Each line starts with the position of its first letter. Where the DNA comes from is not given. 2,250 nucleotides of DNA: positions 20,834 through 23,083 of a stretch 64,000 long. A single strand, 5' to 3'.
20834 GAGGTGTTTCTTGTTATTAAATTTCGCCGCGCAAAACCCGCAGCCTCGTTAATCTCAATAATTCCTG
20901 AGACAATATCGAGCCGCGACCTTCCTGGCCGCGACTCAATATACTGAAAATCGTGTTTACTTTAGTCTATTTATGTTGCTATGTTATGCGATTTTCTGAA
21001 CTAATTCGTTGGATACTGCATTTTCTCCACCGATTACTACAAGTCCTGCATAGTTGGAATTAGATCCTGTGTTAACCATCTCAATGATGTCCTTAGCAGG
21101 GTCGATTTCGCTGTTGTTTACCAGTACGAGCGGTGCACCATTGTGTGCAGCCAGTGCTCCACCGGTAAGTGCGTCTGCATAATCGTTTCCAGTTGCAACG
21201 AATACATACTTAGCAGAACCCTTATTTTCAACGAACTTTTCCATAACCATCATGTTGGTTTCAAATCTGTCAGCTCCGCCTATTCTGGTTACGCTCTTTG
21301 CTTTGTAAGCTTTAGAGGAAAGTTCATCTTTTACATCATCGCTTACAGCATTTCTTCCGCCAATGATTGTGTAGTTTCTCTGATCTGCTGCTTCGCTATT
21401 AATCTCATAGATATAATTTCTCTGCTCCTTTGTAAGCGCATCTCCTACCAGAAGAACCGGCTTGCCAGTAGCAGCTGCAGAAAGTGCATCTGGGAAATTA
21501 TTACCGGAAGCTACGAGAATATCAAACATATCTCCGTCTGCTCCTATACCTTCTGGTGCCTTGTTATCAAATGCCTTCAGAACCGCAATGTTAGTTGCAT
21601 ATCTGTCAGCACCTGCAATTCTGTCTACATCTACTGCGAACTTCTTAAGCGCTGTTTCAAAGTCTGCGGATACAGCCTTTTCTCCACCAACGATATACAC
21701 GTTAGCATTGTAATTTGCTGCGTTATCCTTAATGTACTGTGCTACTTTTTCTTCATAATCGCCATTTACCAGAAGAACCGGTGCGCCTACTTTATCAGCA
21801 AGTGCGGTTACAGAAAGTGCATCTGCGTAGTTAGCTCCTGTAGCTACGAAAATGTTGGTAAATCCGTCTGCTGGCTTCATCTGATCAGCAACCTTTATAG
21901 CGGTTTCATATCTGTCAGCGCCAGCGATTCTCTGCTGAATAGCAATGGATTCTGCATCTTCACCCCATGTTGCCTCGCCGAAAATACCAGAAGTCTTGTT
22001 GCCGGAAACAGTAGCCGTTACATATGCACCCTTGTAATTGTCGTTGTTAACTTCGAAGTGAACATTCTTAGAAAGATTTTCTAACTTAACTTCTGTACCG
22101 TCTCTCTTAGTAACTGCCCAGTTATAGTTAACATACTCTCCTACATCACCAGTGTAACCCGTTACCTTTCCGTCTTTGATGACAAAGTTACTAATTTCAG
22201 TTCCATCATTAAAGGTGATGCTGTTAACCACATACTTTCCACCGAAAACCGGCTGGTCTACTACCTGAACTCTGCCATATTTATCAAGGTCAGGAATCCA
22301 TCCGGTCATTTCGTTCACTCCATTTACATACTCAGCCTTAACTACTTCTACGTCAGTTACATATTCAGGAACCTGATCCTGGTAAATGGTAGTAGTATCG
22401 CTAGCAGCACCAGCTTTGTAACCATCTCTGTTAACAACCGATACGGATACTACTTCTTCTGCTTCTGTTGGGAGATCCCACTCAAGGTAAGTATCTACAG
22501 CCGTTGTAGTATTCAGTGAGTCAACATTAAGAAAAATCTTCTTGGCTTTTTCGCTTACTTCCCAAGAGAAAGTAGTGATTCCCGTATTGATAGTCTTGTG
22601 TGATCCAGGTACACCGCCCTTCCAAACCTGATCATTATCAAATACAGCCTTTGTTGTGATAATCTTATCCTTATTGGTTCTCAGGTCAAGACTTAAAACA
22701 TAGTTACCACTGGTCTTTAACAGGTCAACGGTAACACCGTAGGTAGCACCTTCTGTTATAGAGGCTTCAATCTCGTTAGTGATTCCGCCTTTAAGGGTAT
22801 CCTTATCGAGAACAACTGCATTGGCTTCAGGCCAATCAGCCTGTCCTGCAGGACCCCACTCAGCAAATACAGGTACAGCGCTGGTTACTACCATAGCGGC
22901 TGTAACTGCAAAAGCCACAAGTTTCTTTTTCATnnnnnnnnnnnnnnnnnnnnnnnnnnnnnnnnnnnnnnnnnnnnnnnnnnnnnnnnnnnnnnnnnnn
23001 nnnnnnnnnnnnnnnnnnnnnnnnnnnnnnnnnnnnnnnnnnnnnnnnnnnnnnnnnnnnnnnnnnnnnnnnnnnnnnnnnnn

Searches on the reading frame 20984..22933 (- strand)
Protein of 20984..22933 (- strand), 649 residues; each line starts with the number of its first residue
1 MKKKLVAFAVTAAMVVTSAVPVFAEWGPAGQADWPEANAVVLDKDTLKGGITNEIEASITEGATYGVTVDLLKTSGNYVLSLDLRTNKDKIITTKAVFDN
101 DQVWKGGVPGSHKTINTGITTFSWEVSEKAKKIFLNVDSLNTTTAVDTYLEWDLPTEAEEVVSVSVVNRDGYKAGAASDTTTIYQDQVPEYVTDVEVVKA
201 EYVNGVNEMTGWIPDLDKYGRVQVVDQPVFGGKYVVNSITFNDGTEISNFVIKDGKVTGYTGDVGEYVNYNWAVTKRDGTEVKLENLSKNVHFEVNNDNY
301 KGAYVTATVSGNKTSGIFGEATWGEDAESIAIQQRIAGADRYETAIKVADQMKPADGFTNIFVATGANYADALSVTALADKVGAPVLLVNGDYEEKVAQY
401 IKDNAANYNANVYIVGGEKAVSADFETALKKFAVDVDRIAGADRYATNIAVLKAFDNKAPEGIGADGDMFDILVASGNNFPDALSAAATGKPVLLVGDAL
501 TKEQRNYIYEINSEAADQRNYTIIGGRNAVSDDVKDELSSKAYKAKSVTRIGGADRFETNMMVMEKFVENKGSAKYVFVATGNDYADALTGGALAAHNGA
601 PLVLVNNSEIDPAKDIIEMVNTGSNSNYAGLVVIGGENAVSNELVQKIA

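Call 22: find_homologous_proteins(query=window:20984-22933:-, max_evalue=1e-30)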
Query window:20984-22933:- (649 aa): 173 proteins with E <= 1e-30 among 8000 candidates; the best 120 are listed.
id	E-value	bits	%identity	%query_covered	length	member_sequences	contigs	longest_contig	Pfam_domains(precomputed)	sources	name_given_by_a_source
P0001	0.0e+0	1409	100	100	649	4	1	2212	PF04122.18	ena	-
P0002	3.9e-189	648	55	100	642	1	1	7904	PF04122.18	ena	-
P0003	2.4e-187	642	56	100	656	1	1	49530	PF04122.18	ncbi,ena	-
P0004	8.5e-185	634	55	100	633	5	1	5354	PF04122.18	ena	-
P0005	1.4e-182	627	55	100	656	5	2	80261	PF04122.18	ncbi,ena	-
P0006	1.9e-179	616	53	100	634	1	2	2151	PF04122.18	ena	-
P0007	8.5e-178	611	52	100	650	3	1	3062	PF04122.18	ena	-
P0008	1.8e-176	606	54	100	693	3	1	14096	PF04122.18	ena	-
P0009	1.3e-172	594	53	100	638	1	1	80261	PF04122.18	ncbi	-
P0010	1.4e-170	587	51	100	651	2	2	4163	PF04122.18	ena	-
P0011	1.9e-169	583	54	95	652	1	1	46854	PF04122.18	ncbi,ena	-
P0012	6.3e-152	525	47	100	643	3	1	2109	PF04122.18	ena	-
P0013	3.7e-148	513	47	100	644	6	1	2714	PF04122.18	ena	-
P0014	4.0e-141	490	46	100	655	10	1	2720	PF04122.18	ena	-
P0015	7.6e-140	485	45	100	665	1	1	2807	PF04122.18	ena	-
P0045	3.0e-88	315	39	100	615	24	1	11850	PF04122.18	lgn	-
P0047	2.1e-83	299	36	100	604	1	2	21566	PF04122.18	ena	-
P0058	9.4e-77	277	37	100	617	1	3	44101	PF04122.18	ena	-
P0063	3.6e-75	272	38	100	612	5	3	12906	PF04122.18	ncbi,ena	-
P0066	4.7e-71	258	35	100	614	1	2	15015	PF04122.18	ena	-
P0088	4.4e-57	212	35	100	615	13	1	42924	PF04122.18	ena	-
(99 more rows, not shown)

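Call 23: find_encoding_contigs(protein=P0005, flank=10000, max_places=4)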
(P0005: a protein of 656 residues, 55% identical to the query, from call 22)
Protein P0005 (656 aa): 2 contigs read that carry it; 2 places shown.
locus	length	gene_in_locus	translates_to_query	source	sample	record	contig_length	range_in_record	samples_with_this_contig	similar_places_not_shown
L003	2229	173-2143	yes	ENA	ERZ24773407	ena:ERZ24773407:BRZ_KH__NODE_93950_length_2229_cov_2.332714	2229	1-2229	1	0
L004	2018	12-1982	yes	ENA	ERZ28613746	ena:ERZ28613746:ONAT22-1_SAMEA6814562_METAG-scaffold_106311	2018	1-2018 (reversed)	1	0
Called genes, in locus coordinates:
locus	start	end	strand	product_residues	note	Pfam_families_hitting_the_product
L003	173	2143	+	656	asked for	PF04122:CW_binding_2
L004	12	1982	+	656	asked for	PF04122:CW_binding_2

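Call 24: find_encoding_contigs(protein=P0003, flank=10000, max_places=4)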
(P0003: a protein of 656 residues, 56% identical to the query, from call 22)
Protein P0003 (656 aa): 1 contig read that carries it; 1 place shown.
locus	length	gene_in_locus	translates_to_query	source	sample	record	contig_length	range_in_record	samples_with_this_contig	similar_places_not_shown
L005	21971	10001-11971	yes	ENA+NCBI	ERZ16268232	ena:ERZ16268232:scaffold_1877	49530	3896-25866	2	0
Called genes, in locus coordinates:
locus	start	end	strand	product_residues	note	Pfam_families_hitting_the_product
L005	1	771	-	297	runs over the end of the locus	PF02567:PhzC-PhzF, PF01678:DAP_epimerase (weak)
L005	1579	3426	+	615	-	PF04122:CW_binding_2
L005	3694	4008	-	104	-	PF05016:ParE_toxin (weak)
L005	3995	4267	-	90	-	PF02604:PhdYeFM_antitox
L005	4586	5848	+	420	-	PF04122:CW_binding_2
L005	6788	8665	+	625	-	PF04122:CW_binding_2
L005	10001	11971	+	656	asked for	PF04122:CW_binding_2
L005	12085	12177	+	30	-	-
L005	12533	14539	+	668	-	PF04122:CW_binding_2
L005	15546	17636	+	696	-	PF04122:CW_binding_2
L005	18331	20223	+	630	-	PF04122:CW_binding_2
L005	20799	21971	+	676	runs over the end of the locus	PF04122:CW_binding_2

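Call 25: find_encoding_contigs(protein=P0011, flank=10000, max_places=4)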
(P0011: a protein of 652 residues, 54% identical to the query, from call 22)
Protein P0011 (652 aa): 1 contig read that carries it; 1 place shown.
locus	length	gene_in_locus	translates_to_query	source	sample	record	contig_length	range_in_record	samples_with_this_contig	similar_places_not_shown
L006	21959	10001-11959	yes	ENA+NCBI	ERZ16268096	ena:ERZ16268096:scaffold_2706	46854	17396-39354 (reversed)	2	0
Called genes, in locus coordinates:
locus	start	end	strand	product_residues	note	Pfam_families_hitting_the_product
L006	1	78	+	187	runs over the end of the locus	PF04079:SMC_ScpB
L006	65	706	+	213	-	PF14353:CpXC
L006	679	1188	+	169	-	PF13238:AAA_18 (weak), PF01202:SKI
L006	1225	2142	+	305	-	PF01515:PTA_PTB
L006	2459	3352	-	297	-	PF02567:PhzC-PhzF, PF01678:DAP_epimerase (weak)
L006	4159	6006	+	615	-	PF04122:CW_binding_2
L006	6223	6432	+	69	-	-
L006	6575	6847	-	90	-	PF02604:PhdYeFM_antitox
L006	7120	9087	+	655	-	PF04122:CW_binding_2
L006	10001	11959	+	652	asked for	PF04122:CW_binding_2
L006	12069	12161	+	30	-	-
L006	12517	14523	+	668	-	PF04122:CW_binding_2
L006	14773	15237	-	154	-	-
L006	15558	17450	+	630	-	PF04122:CW_binding_2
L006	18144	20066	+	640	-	PF04122:CW_binding_2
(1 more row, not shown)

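Call 29: find_encoding_contigs(protein=P0058, flank=10000, max_places=3)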
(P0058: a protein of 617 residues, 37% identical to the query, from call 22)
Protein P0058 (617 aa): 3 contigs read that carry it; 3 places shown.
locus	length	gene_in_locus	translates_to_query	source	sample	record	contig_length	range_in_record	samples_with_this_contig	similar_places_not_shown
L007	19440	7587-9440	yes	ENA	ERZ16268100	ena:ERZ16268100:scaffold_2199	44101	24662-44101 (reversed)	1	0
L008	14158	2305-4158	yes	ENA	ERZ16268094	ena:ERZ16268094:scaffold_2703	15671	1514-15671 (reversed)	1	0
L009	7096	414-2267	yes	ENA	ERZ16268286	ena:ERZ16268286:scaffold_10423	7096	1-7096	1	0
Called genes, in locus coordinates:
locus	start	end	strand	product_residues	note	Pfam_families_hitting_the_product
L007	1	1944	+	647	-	?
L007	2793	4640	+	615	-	PF04122:CW_binding_2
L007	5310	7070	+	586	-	PF04122:CW_binding_2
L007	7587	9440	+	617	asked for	PF04122:CW_binding_2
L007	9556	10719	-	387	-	PF08867:FRG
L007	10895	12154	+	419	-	PF13476:AAA_23, PF02463:SMC_N (weak), PF13304:AAA_21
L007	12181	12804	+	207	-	PF13707:RloB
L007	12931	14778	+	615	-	PF04122:CW_binding_2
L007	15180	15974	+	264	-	-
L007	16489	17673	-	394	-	PF00389:2-Hacid_dh, PF02826:2-Hacid_dh_C, PF03446:NAD_binding_2 (weak)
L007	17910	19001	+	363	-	PF00266:Aminotran_5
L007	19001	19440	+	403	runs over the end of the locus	PF01676:Metalloenzyme, PF10143:PhosphMutase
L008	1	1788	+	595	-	?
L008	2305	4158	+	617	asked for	PF04122:CW_binding_2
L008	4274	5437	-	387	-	PF08867:FRG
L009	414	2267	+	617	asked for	PF04122:CW_binding_2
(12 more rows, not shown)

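Call 30: find_encoding_contigs(protein=P0088, flank=10000, max_places=3)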
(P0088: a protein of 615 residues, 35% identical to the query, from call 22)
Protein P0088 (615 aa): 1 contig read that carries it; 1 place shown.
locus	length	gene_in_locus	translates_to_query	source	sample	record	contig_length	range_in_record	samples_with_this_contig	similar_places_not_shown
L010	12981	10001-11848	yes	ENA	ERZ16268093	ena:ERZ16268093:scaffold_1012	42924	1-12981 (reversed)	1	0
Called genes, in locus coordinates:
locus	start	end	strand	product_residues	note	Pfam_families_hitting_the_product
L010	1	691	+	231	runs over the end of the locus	PF00027:cNMP_binding, PF13545:HTH_Crp_2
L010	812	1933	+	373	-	-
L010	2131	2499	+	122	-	PF02537:CRCB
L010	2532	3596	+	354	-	PF01008:IF-2B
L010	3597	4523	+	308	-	PF00892:EamA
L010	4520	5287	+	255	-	PF02616:SMC_ScpA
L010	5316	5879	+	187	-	PF04079:SMC_ScpB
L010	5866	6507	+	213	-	PF14353:CpXC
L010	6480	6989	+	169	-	PF13238:AAA_18 (weak), PF01202:SKI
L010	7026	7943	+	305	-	PF01515:PTA_PTB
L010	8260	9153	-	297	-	PF02567:PhzC-PhzF, PF01678:DAP_epimerase (weak)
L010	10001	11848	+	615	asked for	PF04122:CW_binding_2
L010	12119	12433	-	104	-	PF05016:ParE_toxin (weak)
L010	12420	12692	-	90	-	PF02604:PhdYeFM_antitox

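Call 32: find_encoding_contigs(protein=P0047, flank=10000, max_places=2)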
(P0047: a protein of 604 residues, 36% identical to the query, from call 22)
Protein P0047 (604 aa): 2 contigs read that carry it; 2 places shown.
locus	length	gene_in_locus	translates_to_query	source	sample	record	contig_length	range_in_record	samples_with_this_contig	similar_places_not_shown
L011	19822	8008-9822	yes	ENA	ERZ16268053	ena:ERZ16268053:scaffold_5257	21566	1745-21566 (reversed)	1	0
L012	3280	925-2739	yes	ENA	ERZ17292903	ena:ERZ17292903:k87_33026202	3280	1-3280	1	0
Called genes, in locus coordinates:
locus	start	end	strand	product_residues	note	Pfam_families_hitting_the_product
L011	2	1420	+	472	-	?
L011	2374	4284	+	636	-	PF04122:CW_binding_2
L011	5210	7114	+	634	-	PF04122:CW_binding_2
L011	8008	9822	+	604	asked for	PF04122:CW_binding_2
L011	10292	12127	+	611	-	PF04122:CW_binding_2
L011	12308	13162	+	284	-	-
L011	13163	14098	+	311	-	PF08902:DUF1848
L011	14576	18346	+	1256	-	PF20720:nSTAND3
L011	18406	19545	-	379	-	PF01757:Acyl_transf_3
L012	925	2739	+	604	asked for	PF04122:CW_binding_2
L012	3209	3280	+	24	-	?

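Call 33: find_encoding_contigs(protein=P0066, flank=10000, max_places=2)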
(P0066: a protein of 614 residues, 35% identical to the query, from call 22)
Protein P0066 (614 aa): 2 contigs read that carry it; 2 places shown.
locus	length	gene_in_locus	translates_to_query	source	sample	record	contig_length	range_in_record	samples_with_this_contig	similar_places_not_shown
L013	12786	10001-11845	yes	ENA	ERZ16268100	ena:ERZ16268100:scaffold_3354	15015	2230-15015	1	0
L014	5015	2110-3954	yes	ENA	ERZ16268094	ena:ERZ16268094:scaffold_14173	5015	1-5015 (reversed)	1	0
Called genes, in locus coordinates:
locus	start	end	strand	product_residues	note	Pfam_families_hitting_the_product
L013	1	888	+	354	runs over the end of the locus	PF01008:IF-2B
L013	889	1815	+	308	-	PF00892:EamA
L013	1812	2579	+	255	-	PF02616:SMC_ScpA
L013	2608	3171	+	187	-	PF04079:SMC_ScpB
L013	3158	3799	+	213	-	PF14353:CpXC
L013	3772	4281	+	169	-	PF13238:AAA_18 (weak), PF01202:SKI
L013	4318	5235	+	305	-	PF01515:PTA_PTB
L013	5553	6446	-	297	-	PF02567:PhzC-PhzF, PF01678:DAP_epimerase (weak)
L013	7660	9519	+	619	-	PF04122:CW_binding_2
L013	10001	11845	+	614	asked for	PF04122:CW_binding_2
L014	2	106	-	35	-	?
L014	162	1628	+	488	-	PF04122:CW_binding_2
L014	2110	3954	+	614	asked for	PF04122:CW_binding_2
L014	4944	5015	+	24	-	?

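Call 45: find_encoding_contigs(protein=P0045, flank=6000, max_places=3)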
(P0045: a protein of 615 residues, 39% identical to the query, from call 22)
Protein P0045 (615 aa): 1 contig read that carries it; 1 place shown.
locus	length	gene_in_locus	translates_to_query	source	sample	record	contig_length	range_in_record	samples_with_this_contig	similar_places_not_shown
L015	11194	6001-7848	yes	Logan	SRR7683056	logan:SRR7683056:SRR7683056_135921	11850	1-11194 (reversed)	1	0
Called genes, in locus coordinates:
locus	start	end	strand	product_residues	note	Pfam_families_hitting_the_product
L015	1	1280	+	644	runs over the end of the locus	?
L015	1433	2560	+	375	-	PF04471:Mrr_cat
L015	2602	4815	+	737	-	PF02463:SMC_N (faint), PF13166:AAA_13, PF13304:AAA_21 (faint)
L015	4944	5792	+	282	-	-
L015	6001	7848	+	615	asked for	PF04122:CW_binding_2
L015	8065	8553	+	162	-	PF06177:QueT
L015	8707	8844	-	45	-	-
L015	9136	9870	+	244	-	PF00005:ABC_tran, PF02463:SMC_N (faint), PF13304:AAA_21 (faint)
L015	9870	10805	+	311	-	PF01458:SUFBD_core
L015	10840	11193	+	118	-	?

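Call 46: find_encoding_contigs(protein=P0063, flank=6000, max_places=3)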
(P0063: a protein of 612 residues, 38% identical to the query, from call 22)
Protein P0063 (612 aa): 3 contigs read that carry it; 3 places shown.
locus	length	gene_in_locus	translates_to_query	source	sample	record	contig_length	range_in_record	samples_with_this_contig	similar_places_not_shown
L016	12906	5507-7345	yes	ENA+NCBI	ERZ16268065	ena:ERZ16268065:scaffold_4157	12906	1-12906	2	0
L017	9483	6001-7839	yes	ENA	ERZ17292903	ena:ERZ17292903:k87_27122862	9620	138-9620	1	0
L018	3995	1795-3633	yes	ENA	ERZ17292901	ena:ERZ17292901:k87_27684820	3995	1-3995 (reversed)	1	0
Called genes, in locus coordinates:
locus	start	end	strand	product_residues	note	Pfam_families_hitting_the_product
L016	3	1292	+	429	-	?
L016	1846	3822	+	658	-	PF04122:CW_binding_2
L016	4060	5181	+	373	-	-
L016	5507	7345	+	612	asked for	PF04122:CW_binding_2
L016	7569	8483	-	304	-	PF00892:EamA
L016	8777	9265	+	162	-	PF06177:QueT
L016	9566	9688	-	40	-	-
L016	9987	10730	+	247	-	PF00005:ABC_tran, PF02463:SMC_N (faint), PF13304:AAA_21 (faint)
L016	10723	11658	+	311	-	PF01458:SUFBD_core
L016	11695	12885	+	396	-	PF01996:F420_ligase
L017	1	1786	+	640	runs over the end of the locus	?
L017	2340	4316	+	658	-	PF04122:CW_binding_2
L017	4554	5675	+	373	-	-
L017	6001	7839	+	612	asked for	PF04122:CW_binding_2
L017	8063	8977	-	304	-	PF00892:EamA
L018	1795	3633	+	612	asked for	PF04122:CW_binding_2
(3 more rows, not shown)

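Call 62: find_related_loci(query=A2, collection=metagenome_contigs, flank=1500)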
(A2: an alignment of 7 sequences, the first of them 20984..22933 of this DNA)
Query A2 (649 aa) in metagenome_contigs; peptide patterns used: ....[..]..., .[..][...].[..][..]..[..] (x = any residue, [..] = any of these).
485 stretches matched a pattern; 184 encode a relative of the query (tblastn E <= 1e-3); the best 80 are kept; 80 distinct loci.
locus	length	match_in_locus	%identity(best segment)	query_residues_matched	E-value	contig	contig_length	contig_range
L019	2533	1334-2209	39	323-646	8e-53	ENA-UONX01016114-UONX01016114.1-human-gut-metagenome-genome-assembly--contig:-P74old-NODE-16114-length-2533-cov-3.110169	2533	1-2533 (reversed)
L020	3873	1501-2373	42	333-648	2e-51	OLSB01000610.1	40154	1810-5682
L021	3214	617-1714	38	334-648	2e-51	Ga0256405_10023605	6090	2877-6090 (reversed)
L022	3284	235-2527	37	322-648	7e-49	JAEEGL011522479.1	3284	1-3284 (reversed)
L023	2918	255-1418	32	221-648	2e-42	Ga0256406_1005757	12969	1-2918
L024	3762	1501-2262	39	333-612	5e-38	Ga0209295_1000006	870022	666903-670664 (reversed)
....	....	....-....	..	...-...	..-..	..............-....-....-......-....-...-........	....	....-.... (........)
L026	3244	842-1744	32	333-649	2e-34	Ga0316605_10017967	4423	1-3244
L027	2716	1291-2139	33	332-642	5e-34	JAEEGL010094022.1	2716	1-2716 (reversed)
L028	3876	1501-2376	35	334-648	2e-33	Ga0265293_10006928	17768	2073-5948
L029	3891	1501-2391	33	334-642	9e-33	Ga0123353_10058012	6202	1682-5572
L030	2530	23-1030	33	306-649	7e-33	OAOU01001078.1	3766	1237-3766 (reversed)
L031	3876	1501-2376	33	334-648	2e-32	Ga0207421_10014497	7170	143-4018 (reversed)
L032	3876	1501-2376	34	334-648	7e-32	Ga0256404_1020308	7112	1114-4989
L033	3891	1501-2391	35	335-649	8e-32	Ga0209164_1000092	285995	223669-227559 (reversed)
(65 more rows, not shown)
